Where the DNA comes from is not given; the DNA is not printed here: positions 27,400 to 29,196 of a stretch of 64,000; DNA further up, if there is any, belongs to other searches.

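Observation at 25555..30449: Glycoconjugate locus pairing a B12-binding radical SAM enzyme with UGDH, a GT4 glycosyltransferase and an acetyltransferase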

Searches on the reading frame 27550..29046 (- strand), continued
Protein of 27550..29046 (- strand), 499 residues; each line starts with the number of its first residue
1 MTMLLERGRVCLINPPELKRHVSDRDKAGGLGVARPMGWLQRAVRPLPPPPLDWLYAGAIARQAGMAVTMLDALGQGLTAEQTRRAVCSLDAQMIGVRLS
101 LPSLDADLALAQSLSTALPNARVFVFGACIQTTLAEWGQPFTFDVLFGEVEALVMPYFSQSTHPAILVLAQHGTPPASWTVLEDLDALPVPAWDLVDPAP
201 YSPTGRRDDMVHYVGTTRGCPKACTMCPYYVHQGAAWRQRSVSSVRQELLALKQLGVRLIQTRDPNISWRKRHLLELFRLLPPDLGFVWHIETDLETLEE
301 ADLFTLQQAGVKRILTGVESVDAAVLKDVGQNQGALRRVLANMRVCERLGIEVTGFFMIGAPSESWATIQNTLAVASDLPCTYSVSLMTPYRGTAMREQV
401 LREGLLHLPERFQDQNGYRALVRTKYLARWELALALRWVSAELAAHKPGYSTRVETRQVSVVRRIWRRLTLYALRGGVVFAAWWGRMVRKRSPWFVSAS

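Call 58: search_protein_families(library=ncbifam, proteins=[P0121, P0125, P0130, P0137, P0138, P0143, P0150, P0165, P0200, P0240], max_evalue=1e-20)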
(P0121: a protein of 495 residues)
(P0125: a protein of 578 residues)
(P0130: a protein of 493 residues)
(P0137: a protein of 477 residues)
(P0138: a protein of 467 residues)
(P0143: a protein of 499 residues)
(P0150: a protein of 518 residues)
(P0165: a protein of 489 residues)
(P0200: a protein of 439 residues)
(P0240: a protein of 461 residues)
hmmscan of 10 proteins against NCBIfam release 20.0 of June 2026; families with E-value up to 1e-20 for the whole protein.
P0121 (495 aa): 3 families
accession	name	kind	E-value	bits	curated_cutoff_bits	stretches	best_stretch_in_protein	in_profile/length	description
NF033070.1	rSAM_AprD4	equivalog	3.6e-41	141.5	500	1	3-437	8-429/456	AprD4 family radical SAM diol-dehydratase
TIGR03471.1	HpnJ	equivalog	2.9e-26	92.4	577.6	1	45-407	37-398/472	hopanoid biosynthesis associated radical SAM protein HpnJ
NF038361.1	rSAM_Sden_1168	equivalog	5.2e-22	78.1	575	0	177-402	247-479/560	Sden_1168 family B12-binding radical SAM P-methyltransferase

P0125 (578 aa): 3 families
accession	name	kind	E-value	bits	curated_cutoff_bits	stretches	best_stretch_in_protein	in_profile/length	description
TIGR03471.1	HpnJ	equivalog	2.4e-32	112.4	577.6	1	103-439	76-403/472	hopanoid biosynthesis associated radical SAM protein HpnJ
NF033070.1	rSAM_AprD4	equivalog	1.3e-31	110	500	1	6-460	9-423/456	AprD4 family radical SAM diol-dehydratase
TIGR04072.2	rSAM_ladder_B12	equivalog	7.9e-27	94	360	1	233-437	181-386/443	lipid biosynthesis B12-binding/radical SAM protein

P0130 (493 aa): 2 families
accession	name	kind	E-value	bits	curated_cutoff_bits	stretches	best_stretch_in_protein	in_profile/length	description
NF033070.1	rSAM_AprD4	equivalog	1.8e-30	106.3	500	1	2-435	6-427/456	AprD4 family radical SAM diol-dehydratase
TIGR03471.1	HpnJ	equivalog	6.4e-23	81.4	577.6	1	206-405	197-396/472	hopanoid biosynthesis associated radical SAM protein HpnJ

P0137 (477 aa): 12 families
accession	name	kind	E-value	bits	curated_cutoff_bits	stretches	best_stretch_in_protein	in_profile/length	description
NF033070.1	rSAM_AprD4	equivalog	2.7e-55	188.1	500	1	3-429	9-423/456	AprD4 family radical SAM diol-dehydratase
TIGR03471.1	HpnJ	equivalog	1.1e-53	182.8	577.6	1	37-411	34-405/472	hopanoid biosynthesis associated radical SAM protein HpnJ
TIGR02026.1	BchE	equivalog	3.1e-47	161.6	481.35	1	34-447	19-437/497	magnesium-protoporphyrin IX monomethyl ester anaerobic oxidative cyclase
NF038361.1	rSAM_Sden_1168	equivalog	6.2e-38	130.7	575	1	125-401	196-479/560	Sden_1168 family B12-binding radical SAM P-methyltransferase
TIGR04072.2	rSAM_ladder_B12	equivalog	5.3e-37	127.5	360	1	37-403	18-380/443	lipid biosynthesis B12-binding/radical SAM protein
NF050148.1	rSAM_ApyD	equivalog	4.3e-32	111.3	750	1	147-432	150-429/645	RiPP biosynthesis radical SAM protein ApyD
TIGR04479.1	bcpD_PhpK_rSAM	subfamily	2e-29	102.3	600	1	200-368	240-406/504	PhpK family radical SAM P-methyltransferase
TIGR04367.1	HpnR_B12_rSAM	equivalog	2e-24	86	650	1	33-407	18-383/490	hopanoid C-3 methylase HpnR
TIGR04385.1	B12_rSAM_cofa1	equivalog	4.8e-24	85.4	450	1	117-367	112-360/438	B12 lower ligand biosynthesis radical SAM protein BzaD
TIGR04013.1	B12_SAM_MJ_1487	hypoth_equivalog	5.2e-23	81.5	251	1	118-393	83-355/382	TIGR04013 family B12-binding domain/radical SAM domain-containing protein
TIGR04295.1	B12_rSAM_oligo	hypoth_equivalog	1.7e-21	76.4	400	1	30-322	18-313/422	TIGR04295 family B12-binding domain-containing radical SAM protein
TIGR03975.1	rSAM_ocin_1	subfamily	3.9e-21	75.2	281.85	1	69-360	120-419/606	RiPP maturation radical SAM C-methyltransferase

P0138 (467 aa): 14 families
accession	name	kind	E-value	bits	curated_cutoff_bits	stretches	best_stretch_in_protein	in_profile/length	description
TIGR03471.1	HpnJ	equivalog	7.8e-63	213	577.6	1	55-415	48-409/472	hopanoid biosynthesis associated radical SAM protein HpnJ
NF033070.1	rSAM_AprD4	equivalog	1.3e-51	175.9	500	1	15-434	21-428/456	AprD4 family radical SAM diol-dehydratase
NF050148.1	rSAM_ApyD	equivalog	1.9e-41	142.2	750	1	72-368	70-361/645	RiPP biosynthesis radical SAM protein ApyD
TIGR02026.1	BchE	equivalog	2.7e-39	135.4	481.35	1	42-426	27-416/497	magnesium-protoporphyrin IX monomethyl ester anaerobic oxidative cyclase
NF038361.1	rSAM_Sden_1168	equivalog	9.5e-36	123.5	575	1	96-405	160-483/560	Sden_1168 family B12-binding radical SAM P-methyltransferase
TIGR04479.1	bcpD_PhpK_rSAM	subfamily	1.4e-34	119.3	600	1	202-382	240-418/504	PhpK family radical SAM P-methyltransferase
TIGR04072.2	rSAM_ladder_B12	equivalog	1.7e-31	109.3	360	1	95-404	88-381/443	lipid biosynthesis B12-binding/radical SAM protein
TIGR04295.1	B12_rSAM_oligo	hypoth_equivalog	2e-26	92.7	400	1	31-318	19-307/422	TIGR04295 family B12-binding domain-containing radical SAM protein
NF033712.0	B12_rSAM_KedN5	subfamily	3.2e-25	88.4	700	1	67-364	52-361/624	KedN5 family methylcobalamin-dependent radical SAM C-methyltransferase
TIGR04385.1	B12_rSAM_cofa1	equivalog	2.9e-24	86.1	450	1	201-369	193-360/438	B12 lower ligand biosynthesis radical SAM protein BzaD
TIGR04367.1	HpnR_B12_rSAM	equivalog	4.6e-24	84.8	650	1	42-392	27-370/490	hopanoid C-3 methylase HpnR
TIGR03975.1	rSAM_ocin_1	subfamily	1.1e-22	80.3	281.85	1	71-364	122-424/606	RiPP maturation radical SAM C-methyltransferase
TIGR04428.1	B12_rSAM_trp_MT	equivalog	2.6e-21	75.6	500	0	206-383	219-408/558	tryptophan 2-C-methyltransferase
NF040542.1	rSAM_RCCLKC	equivalog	8.3e-21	74.6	450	0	41-364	17-341/423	arsinothricin biosynthesis radical SAM protein ArsL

P0143 (499 aa): 10 families
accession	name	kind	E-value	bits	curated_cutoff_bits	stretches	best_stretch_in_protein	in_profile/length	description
NF033070.1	rSAM_AprD4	equivalog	5.7e-53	180.4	500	1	19-437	25-432/456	AprD4 family radical SAM diol-dehydratase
TIGR03471.1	HpnJ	equivalog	1.2e-50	172.8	577.6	1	37-424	34-420/472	hopanoid biosynthesis associated radical SAM protein HpnJ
TIGR02026.1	BchE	equivalog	5.7e-47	160.7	481.35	1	33-425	18-416/497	magnesium-protoporphyrin IX monomethyl ester anaerobic oxidative cyclase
NF050148.1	rSAM_ApyD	equivalog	3.8e-41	141.2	750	1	72-390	69-389/645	RiPP biosynthesis radical SAM protein ApyD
TIGR04072.2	rSAM_ladder_B12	equivalog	8.3e-34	117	360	1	35-373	16-350/443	lipid biosynthesis B12-binding/radical SAM protein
TIGR04295.1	B12_rSAM_oligo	hypoth_equivalog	2e-32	112.4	400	1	26-361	15-351/422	TIGR04295 family B12-binding domain-containing radical SAM protein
NF038361.1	rSAM_Sden_1168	equivalog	8.5e-27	93.9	575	1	100-368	164-447/560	Sden_1168 family B12-binding radical SAM P-methyltransferase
TIGR04385.1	B12_rSAM_cofa1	equivalog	1.2e-26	93.9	450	1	79-365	73-357/438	B12 lower ligand biosynthesis radical SAM protein BzaD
TIGR04367.1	HpnR_B12_rSAM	equivalog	1.6e-26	92.9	650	1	35-427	20-403/490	hopanoid C-3 methylase HpnR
TIGR04479.1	bcpD_PhpK_rSAM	subfamily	8.4e-25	87.1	600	1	203-375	242-412/504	PhpK family radical SAM P-methyltransferase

P0150 (518 aa): 10 families
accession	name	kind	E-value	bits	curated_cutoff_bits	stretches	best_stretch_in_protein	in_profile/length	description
NF033070.1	rSAM_AprD4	equivalog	5.4e-50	170.6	500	1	1-444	3-430/456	AprD4 family radical SAM diol-dehydratase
TIGR03471.1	HpnJ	equivalog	7.2e-50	170.2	577.6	1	81-418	66-402/472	hopanoid biosynthesis associated radical SAM protein HpnJ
TIGR02026.1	BchE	equivalog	1.6e-40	139.4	481.35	1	37-467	19-446/497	magnesium-protoporphyrin IX monomethyl ester anaerobic oxidative cyclase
NF050148.1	rSAM_ApyD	equivalog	1.2e-32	113.1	750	1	100-406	91-396/645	RiPP biosynthesis radical SAM protein ApyD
TIGR04479.1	bcpD_PhpK_rSAM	subfamily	7.3e-32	110.4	600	1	146-381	187-409/504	PhpK family radical SAM P-methyltransferase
TIGR04072.2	rSAM_ladder_B12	equivalog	1e-31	110.1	360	1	110-411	96-380/443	lipid biosynthesis B12-binding/radical SAM protein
NF038361.1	rSAM_Sden_1168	equivalog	2.1e-30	105.8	575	1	134-409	198-479/560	Sden_1168 family B12-binding radical SAM P-methyltransferase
TIGR04385.1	B12_rSAM_cofa1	equivalog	2.6e-30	106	450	1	119-378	106-361/438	B12 lower ligand biosynthesis radical SAM protein BzaD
TIGR04295.1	B12_rSAM_oligo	hypoth_equivalog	3.8e-25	88.4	400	1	36-335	21-316/422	TIGR04295 family B12-binding domain-containing radical SAM protein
TIGR03975.1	rSAM_ocin_1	subfamily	2e-21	76.2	281.85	1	127-369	174-418/606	RiPP maturation radical SAM C-methyltransferase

P0165 (489 aa): 9 families
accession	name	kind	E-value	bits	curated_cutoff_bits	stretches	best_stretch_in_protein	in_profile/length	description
TIGR02026.1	BchE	equivalog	1.8e-54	185.4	481.35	1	45-454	20-428/497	magnesium-protoporphyrin IX monomethyl ester anaerobic oxidative cyclase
TIGR03471.1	HpnJ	equivalog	4.1e-47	161.1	577.6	1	64-422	47-398/472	hopanoid biosynthesis associated radical SAM protein HpnJ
NF033070.1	rSAM_AprD4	equivalog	2.2e-46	158.7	500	1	4-468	6-447/456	AprD4 family radical SAM diol-dehydratase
NF050148.1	rSAM_ApyD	equivalog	2.2e-36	125.5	750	1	113-413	100-395/645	RiPP biosynthesis radical SAM protein ApyD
TIGR04385.1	B12_rSAM_cofa1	equivalog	4e-27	95.5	450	1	51-387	24-362/438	B12 lower ligand biosynthesis radical SAM protein BzaD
NF038361.1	rSAM_Sden_1168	equivalog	2e-26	92.7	575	1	135-420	195-482/560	Sden_1168 family B12-binding radical SAM P-methyltransferase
TIGR04072.2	rSAM_ladder_B12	equivalog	3.2e-26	92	360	1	218-420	180-381/443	lipid biosynthesis B12-binding/radical SAM protein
TIGR04479.1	bcpD_PhpK_rSAM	subfamily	1.1e-25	89.9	600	1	150-393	183-413/504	PhpK family radical SAM P-methyltransferase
TIGR04367.1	HpnR_B12_rSAM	equivalog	3.8e-21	75.2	650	1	55-469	30-428/490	hopanoid C-3 methylase HpnR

P0200 (439 aa): 8 families
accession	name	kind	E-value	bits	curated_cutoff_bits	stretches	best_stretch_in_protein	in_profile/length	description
NF033070.1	rSAM_AprD4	equivalog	4e-51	174.4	500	1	2-415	7-426/456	AprD4 family radical SAM diol-dehydratase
TIGR03471.1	HpnJ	equivalog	1.5e-32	113.1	577.6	1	178-388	189-397/472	hopanoid biosynthesis associated radical SAM protein HpnJ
TIGR04072.2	rSAM_ladder_B12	equivalog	4.2e-29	101.5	360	1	98-391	91-385/443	lipid biosynthesis B12-binding/radical SAM protein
TIGR02026.1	BchE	equivalog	5.7e-29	101.3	481.35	1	174-424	175-431/497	magnesium-protoporphyrin IX monomethyl ester anaerobic oxidative cyclase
TIGR04479.1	bcpD_PhpK_rSAM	subfamily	5.3e-28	97.7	600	1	185-355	240-408/504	PhpK family radical SAM P-methyltransferase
NF038361.1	rSAM_Sden_1168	equivalog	9.8e-25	87.1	575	1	186-410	282-505/560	Sden_1168 family B12-binding radical SAM P-methyltransferase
TIGR04385.1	B12_rSAM_cofa1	equivalog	3.5e-23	82.5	450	1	186-352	195-360/438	B12 lower ligand biosynthesis radical SAM protein BzaD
NF050148.1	rSAM_ApyD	equivalog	6.1e-23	81.1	750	1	69-354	66-367/645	RiPP biosynthesis radical SAM protein ApyD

P0240 (461 aa): 8 families
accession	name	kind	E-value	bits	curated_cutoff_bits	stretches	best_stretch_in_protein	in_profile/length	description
NF033070.1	rSAM_AprD4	equivalog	8.9e-84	282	500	1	3-427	8-428/456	AprD4 family radical SAM diol-dehydratase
TIGR03471.1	HpnJ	equivalog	1e-47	163.1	577.6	1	52-401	47-400/472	hopanoid biosynthesis associated radical SAM protein HpnJ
TIGR04479.1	bcpD_PhpK_rSAM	subfamily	7.8e-34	116.9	600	1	194-415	240-454/504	PhpK family radical SAM P-methyltransferase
TIGR02026.1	BchE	equivalog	4.3e-33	114.9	481.35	1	32-419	19-416/497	magnesium-protoporphyrin IX monomethyl ester anaerobic oxidative cyclase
TIGR04072.2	rSAM_ladder_B12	equivalog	1.7e-30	106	360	1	35-396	18-380/443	lipid biosynthesis B12-binding/radical SAM protein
NF050148.1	rSAM_ApyD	equivalog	7.8e-29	100.5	750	1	149-388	155-393/645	RiPP biosynthesis radical SAM protein ApyD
TIGR04367.1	HpnR_B12_rSAM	equivalog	2e-26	92.6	650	1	33-412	20-395/490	hopanoid C-3 methylase HpnR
NF038361.1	rSAM_Sden_1168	equivalog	1.5e-24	86.5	575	1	165-395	245-480/560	Sden_1168 family B12-binding radical SAM P-methyltransferase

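Call 60: search_protein_families(library=pfam, proteins=[P0124, P0134, P0155, P0253, P0180, P0197, P0122, P0123, P0125, P0127], max_evalue=0.00001)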
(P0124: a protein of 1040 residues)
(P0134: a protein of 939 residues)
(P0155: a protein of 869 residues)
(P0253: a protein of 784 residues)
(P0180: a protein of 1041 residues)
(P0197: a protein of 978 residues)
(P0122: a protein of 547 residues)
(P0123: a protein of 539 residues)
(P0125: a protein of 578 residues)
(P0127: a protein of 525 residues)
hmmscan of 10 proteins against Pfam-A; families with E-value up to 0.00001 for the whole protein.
P0124 (1040 aa): 5 families
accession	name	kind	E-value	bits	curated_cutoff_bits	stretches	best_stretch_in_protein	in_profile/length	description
PF00534.26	Glycos_transf_1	-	8.4e-39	133.3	26.4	1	217-391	5-171/172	Glycosyl transferases group 1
PF13692.12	Glyco_trans_1_4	-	5.2e-34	118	27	1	228-378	2-142/142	Glycosyl transferases group 1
PF04055.27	Radical_SAM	-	4.8e-14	53.3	29.5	1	695-857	2-165/166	Radical SAM superfamily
PF13439.12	Glyco_transf_4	-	2.3e-13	51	28.5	1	37-202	11-168/170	Glycosyltransferase Family 4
PF13524.12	Glyco_trans_1_2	-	1.4e-09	38.4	25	1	254-408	10-144/144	Glycosyl transferase-like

P0134 (939 aa): 2 families
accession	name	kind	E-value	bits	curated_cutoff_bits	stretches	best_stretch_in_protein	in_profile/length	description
PF04055.27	Radical_SAM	-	4.1e-39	134.9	29.5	2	189-356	1-166/166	Radical SAM superfamily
PF02310.24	B12-binding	-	1.2e-27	96.5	32.1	2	32-136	16-120/121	B12 binding domain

P0155 (869 aa): 2 families
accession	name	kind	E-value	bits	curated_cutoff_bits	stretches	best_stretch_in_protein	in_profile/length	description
PF04055.27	Radical_SAM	-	4.9e-18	66.3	29.5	1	605-765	3-165/166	Radical SAM superfamily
PF02310.24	B12-binding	-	4.2e-07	30.3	32.1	1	433-541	12-120/121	B12 binding domain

P0253 (784 aa): 6 families
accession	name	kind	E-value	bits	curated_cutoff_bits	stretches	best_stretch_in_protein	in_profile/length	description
PF01370.27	Epimerase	-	1.9e-24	86.9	20.9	1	8-223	1-227/240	NAD dependent epimerase/dehydratase family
PF07993.18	NAD_binding_4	-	3.1e-18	66.3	20.1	1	68-181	88-216/258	Male sterility protein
PF04055.27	Radical_SAM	-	3.6e-14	53.7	29.5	1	520-682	2-165/166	Radical SAM superfamily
PF04321.23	RmlD_sub_bind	-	1.7e-11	44.2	27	1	7-195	2-174/287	RmlD substrate binding domain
PF13460.12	NAD_binding_10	-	2.2e-10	41.2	27.2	1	12-174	1-148/184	NAD(P)H-binding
PF01073.25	3Beta_HSD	-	8.2e-09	35.3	22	1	10-221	2-229/280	3-beta hydroxysteroid dehydrogenase/isomerase family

P0180 (1041 aa): 19 families
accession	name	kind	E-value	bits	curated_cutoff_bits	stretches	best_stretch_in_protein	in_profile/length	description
PF07719.23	TPR_2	-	8.9e-27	91.4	27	0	991-1023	2-34/34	Tetratricopeptide repeat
PF00515.34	TPR_1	-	2.3e-23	81.4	27.8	0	991-1023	2-34/34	Tetratricopeptide repeat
PF00535.33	Glycos_transf_2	-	7.8e-23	81.7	23.3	1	512-619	1-108/168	Glycosyl transferase family 2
PF14559.12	TPR_19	-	9.2e-23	80.8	25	2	899-964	2-67/68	Tetratricopeptide repeat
PF13428.12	TPR_14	-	2.4e-20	71.4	23.5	0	926-964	5-43/44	Tetratricopeptide repeat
PF13181.12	TPR_8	-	4.8e-20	70.4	25.7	0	925-954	4-33/34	Tetratricopeptide repeat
PF13431.12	TPR_17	-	6e-20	70.2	24.4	0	979-1010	2-33/34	Tetratricopeptide repeat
PF13432.12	TPR_16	-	5.6e-18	65.5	32.7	1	893-955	2-64/65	Tetratricopeptide repeat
PF04055.27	Radical_SAM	-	2.7e-16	60.6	29.5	1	203-368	2-166/166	Radical SAM superfamily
PF23914.1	TPR_CcmH_CycH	-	1.2e-14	54.9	42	1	893-988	55-153/158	Cytochrome c-type biogenesis protein H TPR domain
PF13414.12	TPR_11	-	6e-14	51.9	26.8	0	862-900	2-40/42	TPR repeat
PF13641.12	Glyco_tranf_2_3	-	1.9e-13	51.4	27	1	511-734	3-223/230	Glycosyltransferase like family 2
PF13424.12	TPR_12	-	4.8e-12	46.3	30.1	0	893-952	8-75/77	Tetratricopeptide repeat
PF13371.12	TPR_9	-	5.2e-11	42.8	35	0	864-920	5-61/73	Tetratricopeptide repeat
PF10111.15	Glyco_tranf_2_2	-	4.9e-10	39.8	27.3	1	512-722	1-217/276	Glycosyltransferase like family 2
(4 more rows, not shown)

P0197 (978 aa): 4 families
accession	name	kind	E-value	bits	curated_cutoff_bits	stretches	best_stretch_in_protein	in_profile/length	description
PF00535.33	Glycos_transf_2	-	8.2e-45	153.2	23.3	2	490-597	1-108/168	Glycosyl transferase family 2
PF13641.12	Glyco_tranf_2_3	-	2e-20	74.3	27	1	489-714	3-225/230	Glycosyltransferase like family 2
PF04055.27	Radical_SAM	-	1.3e-12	48.7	29.5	1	202-367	2-166/166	Radical SAM superfamily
PF10111.15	Glyco_tranf_2_2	-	2e-12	47.7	27.3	0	490-590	1-104/276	Glycosyltransferase like family 2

P0122 (547 aa): 1 family
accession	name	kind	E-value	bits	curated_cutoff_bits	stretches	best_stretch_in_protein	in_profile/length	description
PF04055.27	Radical_SAM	-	2.4e-17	64.1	29.5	1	244-406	2-165/166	Radical SAM superfamily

P0123 (539 aa): 1 family
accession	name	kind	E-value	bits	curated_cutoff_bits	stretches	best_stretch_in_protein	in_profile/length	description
PF04055.27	Radical_SAM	-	5.2e-13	49.9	29.5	1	250-411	3-165/166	Radical SAM superfamily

P0125 (578 aa): 1 family
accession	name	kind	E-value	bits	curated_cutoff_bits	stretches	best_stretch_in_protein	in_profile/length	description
PF04055.27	Radical_SAM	-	1.8e-13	51.5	29.5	1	237-398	3-165/166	Radical SAM superfamily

P0127 (525 aa): 1 family
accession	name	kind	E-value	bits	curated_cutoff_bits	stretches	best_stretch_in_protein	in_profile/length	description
PF04055.27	Radical_SAM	-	4e-10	40.5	29.5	1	225-386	4-166/166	Radical SAM superfamily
